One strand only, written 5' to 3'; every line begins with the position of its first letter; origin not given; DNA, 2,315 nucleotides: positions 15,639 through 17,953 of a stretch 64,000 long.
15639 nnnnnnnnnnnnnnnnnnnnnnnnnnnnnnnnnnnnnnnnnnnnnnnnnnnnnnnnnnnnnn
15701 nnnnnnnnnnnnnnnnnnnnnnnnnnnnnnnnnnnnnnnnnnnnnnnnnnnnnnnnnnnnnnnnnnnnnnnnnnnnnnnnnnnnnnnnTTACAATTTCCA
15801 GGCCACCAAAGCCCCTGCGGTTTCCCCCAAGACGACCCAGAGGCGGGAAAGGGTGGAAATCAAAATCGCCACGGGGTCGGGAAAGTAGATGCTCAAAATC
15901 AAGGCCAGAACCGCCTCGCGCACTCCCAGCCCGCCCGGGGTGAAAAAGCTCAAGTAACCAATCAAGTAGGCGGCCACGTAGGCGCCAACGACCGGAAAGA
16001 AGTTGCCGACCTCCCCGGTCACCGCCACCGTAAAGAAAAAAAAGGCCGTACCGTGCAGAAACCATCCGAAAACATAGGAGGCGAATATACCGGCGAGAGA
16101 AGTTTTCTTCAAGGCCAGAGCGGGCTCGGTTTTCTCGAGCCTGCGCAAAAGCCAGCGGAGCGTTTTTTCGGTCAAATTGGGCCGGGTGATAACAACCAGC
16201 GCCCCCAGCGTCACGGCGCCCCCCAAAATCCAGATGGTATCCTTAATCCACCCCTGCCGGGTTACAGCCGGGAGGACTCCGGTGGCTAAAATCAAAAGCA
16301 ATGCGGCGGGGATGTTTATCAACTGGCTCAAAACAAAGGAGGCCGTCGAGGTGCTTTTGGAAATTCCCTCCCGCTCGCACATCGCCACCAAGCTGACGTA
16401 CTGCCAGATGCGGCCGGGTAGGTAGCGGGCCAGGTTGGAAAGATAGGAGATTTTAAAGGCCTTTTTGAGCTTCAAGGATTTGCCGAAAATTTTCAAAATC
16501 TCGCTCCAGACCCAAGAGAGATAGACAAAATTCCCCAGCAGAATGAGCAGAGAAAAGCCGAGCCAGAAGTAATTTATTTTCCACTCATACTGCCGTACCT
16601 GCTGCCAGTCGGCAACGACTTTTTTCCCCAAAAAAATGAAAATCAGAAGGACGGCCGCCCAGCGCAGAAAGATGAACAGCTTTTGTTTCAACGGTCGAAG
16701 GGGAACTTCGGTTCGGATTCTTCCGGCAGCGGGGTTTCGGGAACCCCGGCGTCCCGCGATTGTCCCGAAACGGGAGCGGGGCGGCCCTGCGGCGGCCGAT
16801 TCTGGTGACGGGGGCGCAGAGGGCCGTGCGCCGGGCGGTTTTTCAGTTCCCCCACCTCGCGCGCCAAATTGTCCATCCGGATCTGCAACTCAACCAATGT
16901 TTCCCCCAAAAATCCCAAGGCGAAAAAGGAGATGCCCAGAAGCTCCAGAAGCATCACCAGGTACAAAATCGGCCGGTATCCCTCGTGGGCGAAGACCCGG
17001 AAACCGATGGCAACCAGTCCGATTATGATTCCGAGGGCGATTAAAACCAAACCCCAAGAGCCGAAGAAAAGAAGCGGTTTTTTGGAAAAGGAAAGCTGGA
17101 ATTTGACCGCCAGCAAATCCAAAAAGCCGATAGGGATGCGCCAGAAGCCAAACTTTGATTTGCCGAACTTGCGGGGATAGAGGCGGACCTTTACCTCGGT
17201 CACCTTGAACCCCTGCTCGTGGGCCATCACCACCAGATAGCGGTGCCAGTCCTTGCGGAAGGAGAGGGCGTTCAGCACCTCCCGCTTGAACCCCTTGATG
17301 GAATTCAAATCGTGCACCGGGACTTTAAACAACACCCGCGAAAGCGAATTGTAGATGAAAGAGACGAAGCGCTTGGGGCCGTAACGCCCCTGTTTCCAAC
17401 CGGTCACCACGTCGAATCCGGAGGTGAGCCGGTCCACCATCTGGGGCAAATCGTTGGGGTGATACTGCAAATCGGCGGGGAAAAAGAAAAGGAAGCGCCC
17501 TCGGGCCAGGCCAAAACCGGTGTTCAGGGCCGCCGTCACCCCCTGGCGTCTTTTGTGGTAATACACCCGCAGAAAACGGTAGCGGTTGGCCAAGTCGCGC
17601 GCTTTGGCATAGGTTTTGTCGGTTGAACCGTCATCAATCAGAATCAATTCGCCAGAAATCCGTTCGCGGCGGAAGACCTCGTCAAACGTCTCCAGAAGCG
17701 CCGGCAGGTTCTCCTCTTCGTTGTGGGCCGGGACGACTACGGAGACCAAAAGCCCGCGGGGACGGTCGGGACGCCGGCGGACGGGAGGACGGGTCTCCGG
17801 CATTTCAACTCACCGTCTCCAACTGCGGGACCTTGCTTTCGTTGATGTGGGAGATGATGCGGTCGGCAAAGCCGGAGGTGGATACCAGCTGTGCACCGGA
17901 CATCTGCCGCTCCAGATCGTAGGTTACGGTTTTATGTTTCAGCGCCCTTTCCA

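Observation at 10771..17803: Six-gene envelope glycosylation cluster combining a WecA-like PNPT, two polyprenyl-P sugar synthases, a YfhO-like GT-C and an MprF-type flippase-like protein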

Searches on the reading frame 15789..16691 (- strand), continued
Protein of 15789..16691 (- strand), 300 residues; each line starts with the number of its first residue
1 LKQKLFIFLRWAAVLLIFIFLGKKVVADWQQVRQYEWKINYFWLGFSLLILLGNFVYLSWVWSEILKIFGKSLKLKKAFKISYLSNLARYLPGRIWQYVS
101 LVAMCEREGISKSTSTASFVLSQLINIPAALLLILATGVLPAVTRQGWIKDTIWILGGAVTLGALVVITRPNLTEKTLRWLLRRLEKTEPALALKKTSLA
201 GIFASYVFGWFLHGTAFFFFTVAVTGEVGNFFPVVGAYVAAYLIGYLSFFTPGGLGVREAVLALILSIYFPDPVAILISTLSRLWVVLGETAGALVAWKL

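Call 62: find_encoding_contigs(protein=P0187, flank=7000, max_places=1)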
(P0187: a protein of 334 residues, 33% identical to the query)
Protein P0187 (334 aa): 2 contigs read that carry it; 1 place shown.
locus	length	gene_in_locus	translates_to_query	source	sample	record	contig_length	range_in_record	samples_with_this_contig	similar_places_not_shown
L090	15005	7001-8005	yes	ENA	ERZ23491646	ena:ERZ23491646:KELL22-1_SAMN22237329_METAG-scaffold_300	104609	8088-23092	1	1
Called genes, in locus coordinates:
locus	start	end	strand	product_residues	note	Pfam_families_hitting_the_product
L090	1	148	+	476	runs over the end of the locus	PF03412:Peptidase_C39, PF07610:DUF1573 (weak), PF22544:HYDIN_VesB_CFA65-like_Ig (faint)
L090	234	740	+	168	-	-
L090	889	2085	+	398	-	-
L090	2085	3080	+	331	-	-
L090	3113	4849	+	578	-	PF02366:PMT (weak), PF13231:PMT_2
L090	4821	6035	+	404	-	PF13477:Glyco_trans_4_2, PF13579:Glyco_trans_4_4, PF13439:Glyco_transf_4, PF00534:Glycos_transf_1, PF13692:Glyco_trans_1_4, PF13524:Glyco_trans_1_2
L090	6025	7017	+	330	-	PF13641:Glyco_tranf_2_3, PF00535:Glycos_transf_2, PF10111:Glyco_tranf_2_2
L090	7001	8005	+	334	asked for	PF03706:LPG_synthase_TM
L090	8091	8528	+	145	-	PF05401:NodS (weak), PF13489:Methyltransf_23, PF05175:MTS, PF08003:Methyltransf_9, PF13847:Methyltransf_31, PF08241:Methyltransf_11, PF08242:Methyltransf_12, PF13649:Methyltransf_25, +4 more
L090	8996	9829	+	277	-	PF00685:Sulfotransfer_1, PF13469:Sulfotransfer_3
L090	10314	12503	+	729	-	PF24814:WD40_Prp19, PF24817:WD40_WDHD1_1st, PF25168:Beta-prop_WDR36-Utp21_2nd, PF25173:Beta-prop_WDR3_1st, PF25174:Beta-prop_THOC3, PF25391:WD40_Gbeta, PF23381:Beta-prop_IFT122_1st, PF23414:Beta-prop_EML_2, +36 more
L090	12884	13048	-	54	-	-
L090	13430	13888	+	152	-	PF00581:Rhodanese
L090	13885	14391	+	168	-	PF07291:MauE, PF07681:DoxX (weak)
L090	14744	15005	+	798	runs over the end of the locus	PF18072:FGAR-AT_linker, PF00586:AIRS, PF02769:AIRS_C, PF00586:AIRS, PF02769:AIRS_C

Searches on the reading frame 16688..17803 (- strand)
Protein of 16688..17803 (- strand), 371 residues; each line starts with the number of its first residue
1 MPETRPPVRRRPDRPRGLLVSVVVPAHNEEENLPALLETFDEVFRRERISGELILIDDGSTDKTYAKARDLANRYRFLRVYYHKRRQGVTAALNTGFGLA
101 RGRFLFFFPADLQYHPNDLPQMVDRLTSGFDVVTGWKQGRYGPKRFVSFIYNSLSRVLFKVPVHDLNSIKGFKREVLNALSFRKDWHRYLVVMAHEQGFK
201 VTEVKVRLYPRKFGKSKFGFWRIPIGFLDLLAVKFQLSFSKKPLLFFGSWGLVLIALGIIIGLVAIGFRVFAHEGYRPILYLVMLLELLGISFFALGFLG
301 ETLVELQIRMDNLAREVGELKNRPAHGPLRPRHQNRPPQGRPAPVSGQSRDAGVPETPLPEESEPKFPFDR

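Call 3: search_protein_families(library=pfam, proteins=[window:16688-17803:-], max_evalue=0.01)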
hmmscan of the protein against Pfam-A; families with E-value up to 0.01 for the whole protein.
window:16688-17803:- (371 aa): 3 families
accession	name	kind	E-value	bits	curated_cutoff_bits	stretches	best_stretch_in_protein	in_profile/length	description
PF00535.33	Glycos_transf_2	-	5e-28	98.6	23.3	1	21-148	1-126/168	Glycosyl transferase family 2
PF13641.12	Glyco_tranf_2_3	-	6.5e-07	30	27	1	20-197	3-154/230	Glycosyltransferase like family 2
PF10111.15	Glyco_tranf_2_2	-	0.00058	19.9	27.3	1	21-123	1-103/276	Glycosyltransferase like family 2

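Call 4: search_protein_families(library=ncbifam, proteins=[window:16688-17803:-], max_evalue=0.01)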
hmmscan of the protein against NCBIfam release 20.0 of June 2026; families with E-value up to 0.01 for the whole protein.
window:16688-17803:- (371 aa): 19 families
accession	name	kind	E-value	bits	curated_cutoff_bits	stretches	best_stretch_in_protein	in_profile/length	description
NF047588.1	GlcsyltransPgfSStrep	equivalog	7.6e-27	94.3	500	1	19-303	2-287/308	glycosyltransferase PgfS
NF007986.1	PRK10714.1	equivalog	8.2e-26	90.7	529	1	20-304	8-294/316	undecaprenyl-phosphate 4-deoxy-4-formamido-L-arabinose transferase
TIGR04182.1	glyco_TIGR04182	equivalog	1.6e-15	57.3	325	1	20-308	2-287/293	S-layer glycoprotein N-glycosyltransferase AglJ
TIGR03965.1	mycofact_glyco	equivalog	2.7e-14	52.9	280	1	19-127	75-180/467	mycofactocin biosynthesis glycosyltransferase MftF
NF007482.0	PRK10073.1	equivalog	1e-13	51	423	1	19-122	7-106/334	glycosyltransferase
TIGR03937.1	PgaC_IcaA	equivalog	1.8e-12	47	422.3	1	18-129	45-153/407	poly-beta-1,6-N-acetyl-D-glucosamine synthase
TIGR04283.1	glyco_like_mftF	equivalog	4e-12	46.2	182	1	20-127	1-97/221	TIGR04283 family arsenosugar biosynthesis glycosyltransferase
NF047683.1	TeichurnBiosyTuaG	equivalog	3.1e-10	40.1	400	1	19-122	7-107/252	teichuronic acid biosynthesis protein TuaG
NF058614.1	PPMAGASynPpgS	equivalog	1.3e-09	37.8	370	1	21-217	3-205/226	polyprenyl-phospho-N-acetylgalactosaminyl synthase PpgS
NF041875.1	EPS_EpsD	equivalog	1.4e-09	37.8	370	1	20-121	1-99/325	exopolysaccharide biosynthesis glycosyltransferase EpsD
NF010496.0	PRK13915.1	equivalog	2.1e-09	36.9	262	1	17-124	30-140/307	glucosyl-3-phosphoglycerate synthase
NF038302.1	EPS_HpsE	equivalog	5.7e-08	32.1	300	1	20-111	3-96/307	hormogonium polysaccharide biosynthesis glycosyltransferase HpsE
TIGR03111.1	glyc2_xrt_Gpos1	hypoth_equivalog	4.8e-07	28.9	363.95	1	20-128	51-158/439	TIGR03111 family XrtG-associated glycosyltransferase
TIGR04009.1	wcaE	equivalog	6.8e-07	28.8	369.2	1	19-126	2-106/248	colanic acid biosynthesis glycosyltransferase WcaE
NF050050.1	ProtGlycPglI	equivalog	4.3e-05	23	500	1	20-134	4-116/306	GalNAc(5)-diNAcBac-PP-undecaprenol beta-1,3-glucosyltransferase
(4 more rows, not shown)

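Call 34: search_solved_structures(query=window:16688-17803:-, max_evalue=0.00001)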
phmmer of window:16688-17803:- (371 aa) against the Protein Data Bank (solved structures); distinct sequences matched with E-value up to 0.00001: 11.
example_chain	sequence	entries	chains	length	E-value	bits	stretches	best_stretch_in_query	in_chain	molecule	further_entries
5eke_A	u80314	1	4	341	1.7e-24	89.7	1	20-304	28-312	Uncharacterized glycosyltransferase sll0501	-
5ekp_C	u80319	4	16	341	3.4e-24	88.6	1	20-304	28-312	Uncharacterized glycosyltransferase sll0501 | Glycosyltransferase sll0501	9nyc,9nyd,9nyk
9nye_A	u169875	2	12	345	3.6e-24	88.6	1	20-304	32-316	Glycosyltransferase sll0501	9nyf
9bhc_C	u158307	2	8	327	2.8e-23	85.6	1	20-304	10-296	Undecaprenyl-phosphate 4-deoxy-4-formamido-L-arabinose transferase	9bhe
8vxh_A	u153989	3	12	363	4e-23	85.1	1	20-304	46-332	Undecaprenyl-phosphate 4-deoxy-4-formamido-L-arabinose transferase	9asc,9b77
9hwj_A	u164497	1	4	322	2e-22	82.8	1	20-305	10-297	Undecaprenyl-phosphate 4-deoxy-4-formamido-L-arabinose transferase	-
5mlz_A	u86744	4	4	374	1.1e-17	67.2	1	18-187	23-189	Dolichol monophosphate mannose synthase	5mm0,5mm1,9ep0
5hea_A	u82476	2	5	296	3.6e-07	32.6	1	16-111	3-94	Putative glycosyltransferase (GalT1)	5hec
6p61_A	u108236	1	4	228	4.6e-06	29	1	19-119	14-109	Glycosyltransferase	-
8vh7_A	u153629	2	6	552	8.5e-06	28.1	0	18-129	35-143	Heparosan synthase B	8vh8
8viw_A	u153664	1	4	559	8.7e-06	28.1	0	18-129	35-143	Heparosan synthase B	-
